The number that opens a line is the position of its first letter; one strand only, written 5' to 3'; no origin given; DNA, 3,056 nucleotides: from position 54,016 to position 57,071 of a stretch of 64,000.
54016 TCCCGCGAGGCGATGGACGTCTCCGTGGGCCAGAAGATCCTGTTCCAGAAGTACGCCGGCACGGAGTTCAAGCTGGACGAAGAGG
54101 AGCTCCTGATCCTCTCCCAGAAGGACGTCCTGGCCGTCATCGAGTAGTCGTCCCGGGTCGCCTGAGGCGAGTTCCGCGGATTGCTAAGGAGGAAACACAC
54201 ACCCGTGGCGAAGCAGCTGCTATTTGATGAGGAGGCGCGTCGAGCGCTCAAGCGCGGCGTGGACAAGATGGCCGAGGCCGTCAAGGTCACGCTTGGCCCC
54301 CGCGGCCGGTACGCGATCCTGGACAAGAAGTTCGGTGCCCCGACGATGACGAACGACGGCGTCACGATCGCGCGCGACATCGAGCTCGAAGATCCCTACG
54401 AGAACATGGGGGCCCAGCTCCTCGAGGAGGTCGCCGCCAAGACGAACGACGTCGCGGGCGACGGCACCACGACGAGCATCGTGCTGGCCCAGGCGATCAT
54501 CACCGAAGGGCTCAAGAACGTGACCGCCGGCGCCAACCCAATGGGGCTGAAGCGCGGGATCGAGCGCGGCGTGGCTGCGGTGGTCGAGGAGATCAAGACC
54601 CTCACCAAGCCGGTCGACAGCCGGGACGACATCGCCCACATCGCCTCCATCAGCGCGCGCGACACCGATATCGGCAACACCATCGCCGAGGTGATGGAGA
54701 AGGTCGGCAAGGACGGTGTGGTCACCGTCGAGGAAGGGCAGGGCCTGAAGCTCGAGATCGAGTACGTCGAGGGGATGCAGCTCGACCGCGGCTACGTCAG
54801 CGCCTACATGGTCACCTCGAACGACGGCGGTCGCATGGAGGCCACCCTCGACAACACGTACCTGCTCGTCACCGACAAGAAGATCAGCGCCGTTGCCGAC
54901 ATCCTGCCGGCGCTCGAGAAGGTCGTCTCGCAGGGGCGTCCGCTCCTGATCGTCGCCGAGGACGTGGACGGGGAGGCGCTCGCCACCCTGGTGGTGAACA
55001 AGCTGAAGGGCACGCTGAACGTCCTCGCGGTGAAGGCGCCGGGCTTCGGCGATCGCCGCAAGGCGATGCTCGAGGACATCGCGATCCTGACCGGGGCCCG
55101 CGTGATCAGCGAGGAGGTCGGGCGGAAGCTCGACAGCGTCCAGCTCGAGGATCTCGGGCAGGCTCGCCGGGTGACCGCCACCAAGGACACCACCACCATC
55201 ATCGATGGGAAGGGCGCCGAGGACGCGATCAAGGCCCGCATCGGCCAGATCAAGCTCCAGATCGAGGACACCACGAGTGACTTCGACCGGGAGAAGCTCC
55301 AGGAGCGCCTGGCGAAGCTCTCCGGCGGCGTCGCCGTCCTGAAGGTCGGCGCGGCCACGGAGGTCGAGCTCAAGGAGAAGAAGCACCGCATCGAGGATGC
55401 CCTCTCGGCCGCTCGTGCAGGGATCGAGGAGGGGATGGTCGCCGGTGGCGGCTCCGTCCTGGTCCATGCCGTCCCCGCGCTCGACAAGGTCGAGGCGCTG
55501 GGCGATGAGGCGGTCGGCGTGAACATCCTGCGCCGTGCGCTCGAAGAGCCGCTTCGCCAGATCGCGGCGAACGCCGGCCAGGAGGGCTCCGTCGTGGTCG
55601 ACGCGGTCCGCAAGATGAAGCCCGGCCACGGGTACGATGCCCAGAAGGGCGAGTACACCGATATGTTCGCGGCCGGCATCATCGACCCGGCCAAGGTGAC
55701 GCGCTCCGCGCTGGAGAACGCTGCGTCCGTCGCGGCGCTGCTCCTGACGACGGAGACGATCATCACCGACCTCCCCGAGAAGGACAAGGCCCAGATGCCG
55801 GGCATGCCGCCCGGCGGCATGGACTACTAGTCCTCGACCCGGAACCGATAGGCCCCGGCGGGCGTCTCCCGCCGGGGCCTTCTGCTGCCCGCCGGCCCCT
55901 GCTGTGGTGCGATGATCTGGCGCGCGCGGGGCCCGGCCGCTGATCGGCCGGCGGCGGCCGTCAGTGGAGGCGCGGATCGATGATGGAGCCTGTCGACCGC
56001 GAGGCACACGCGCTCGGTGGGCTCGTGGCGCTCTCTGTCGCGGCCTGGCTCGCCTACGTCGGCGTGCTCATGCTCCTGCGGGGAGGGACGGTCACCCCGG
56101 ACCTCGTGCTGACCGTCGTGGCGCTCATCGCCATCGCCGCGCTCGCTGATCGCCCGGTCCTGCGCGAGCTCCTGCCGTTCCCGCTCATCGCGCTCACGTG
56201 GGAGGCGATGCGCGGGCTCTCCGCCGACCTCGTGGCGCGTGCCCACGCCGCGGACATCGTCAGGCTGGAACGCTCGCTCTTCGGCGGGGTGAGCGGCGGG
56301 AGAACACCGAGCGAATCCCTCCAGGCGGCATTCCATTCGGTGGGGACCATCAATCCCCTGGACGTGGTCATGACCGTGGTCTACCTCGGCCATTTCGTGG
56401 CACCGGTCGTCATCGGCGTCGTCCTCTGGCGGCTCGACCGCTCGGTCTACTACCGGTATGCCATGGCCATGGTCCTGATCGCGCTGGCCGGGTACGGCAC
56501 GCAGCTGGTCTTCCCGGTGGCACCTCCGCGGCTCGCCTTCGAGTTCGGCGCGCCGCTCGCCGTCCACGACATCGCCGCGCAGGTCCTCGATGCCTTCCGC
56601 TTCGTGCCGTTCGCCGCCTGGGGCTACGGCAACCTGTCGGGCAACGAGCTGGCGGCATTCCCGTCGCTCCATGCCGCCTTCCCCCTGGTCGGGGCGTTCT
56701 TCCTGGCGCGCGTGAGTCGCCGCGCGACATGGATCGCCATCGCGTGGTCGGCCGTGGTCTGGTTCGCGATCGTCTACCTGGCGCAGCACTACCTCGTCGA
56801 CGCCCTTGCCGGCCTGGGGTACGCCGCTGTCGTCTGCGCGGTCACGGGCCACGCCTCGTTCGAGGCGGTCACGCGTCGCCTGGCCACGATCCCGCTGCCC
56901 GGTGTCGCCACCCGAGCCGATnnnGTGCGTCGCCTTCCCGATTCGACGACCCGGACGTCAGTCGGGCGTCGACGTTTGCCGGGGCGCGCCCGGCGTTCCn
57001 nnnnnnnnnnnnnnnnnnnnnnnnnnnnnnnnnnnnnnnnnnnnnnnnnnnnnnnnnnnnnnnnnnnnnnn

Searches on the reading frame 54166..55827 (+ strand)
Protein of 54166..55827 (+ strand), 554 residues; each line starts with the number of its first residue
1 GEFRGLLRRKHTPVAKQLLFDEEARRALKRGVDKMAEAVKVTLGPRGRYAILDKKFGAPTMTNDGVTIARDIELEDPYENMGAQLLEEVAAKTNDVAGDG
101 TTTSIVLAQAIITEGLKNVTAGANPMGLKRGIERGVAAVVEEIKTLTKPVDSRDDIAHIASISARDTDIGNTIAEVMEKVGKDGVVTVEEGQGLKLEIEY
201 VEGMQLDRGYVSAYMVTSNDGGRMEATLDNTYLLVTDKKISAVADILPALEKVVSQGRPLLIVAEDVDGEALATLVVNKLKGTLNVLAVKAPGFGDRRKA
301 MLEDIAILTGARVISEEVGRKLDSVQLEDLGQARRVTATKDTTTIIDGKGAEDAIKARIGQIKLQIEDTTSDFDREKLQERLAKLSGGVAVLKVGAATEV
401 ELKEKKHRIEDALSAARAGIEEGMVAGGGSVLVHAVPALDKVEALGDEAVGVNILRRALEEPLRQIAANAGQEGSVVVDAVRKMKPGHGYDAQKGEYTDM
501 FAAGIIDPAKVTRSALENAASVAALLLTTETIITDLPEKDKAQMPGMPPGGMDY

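Call 61: search_protein_families(library=pfam, proteins=[window:54166-55827:+])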
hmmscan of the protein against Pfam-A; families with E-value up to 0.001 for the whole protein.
window:54166-55827:+ (554 aa): 1 family
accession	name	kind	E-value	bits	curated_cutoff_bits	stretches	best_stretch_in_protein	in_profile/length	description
PF00118.29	Cpn60_TCP1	-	8.9e-75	252.7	34.3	1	36-535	2-488/490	TCP-1/cpn60 chaperonin family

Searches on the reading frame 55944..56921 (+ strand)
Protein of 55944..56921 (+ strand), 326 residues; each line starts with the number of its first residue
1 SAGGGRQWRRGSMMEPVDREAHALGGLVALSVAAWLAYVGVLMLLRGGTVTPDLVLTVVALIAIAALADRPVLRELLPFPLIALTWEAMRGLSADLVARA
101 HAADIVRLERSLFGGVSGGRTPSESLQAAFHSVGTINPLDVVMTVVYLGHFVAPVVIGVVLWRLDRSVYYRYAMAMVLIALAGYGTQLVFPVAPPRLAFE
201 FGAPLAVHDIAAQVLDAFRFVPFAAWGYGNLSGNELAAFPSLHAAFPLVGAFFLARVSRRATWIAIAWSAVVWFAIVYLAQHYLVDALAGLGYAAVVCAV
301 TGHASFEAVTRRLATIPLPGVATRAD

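Call 61: search_protein_families(library=pfam, proteins=[window:55944-56921:+])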
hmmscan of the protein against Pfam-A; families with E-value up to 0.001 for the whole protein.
window:55944-56921:+ (326 aa): 2 families
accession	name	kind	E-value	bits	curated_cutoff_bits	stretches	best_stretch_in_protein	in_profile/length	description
PF14378.12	PAP2_3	-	1.1e-25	91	27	1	137-298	26-188/190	PAP2 superfamily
PF01569.27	PAP2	-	1.7e-06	28.3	27.2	1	221-303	27-123/130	PAP2 superfamily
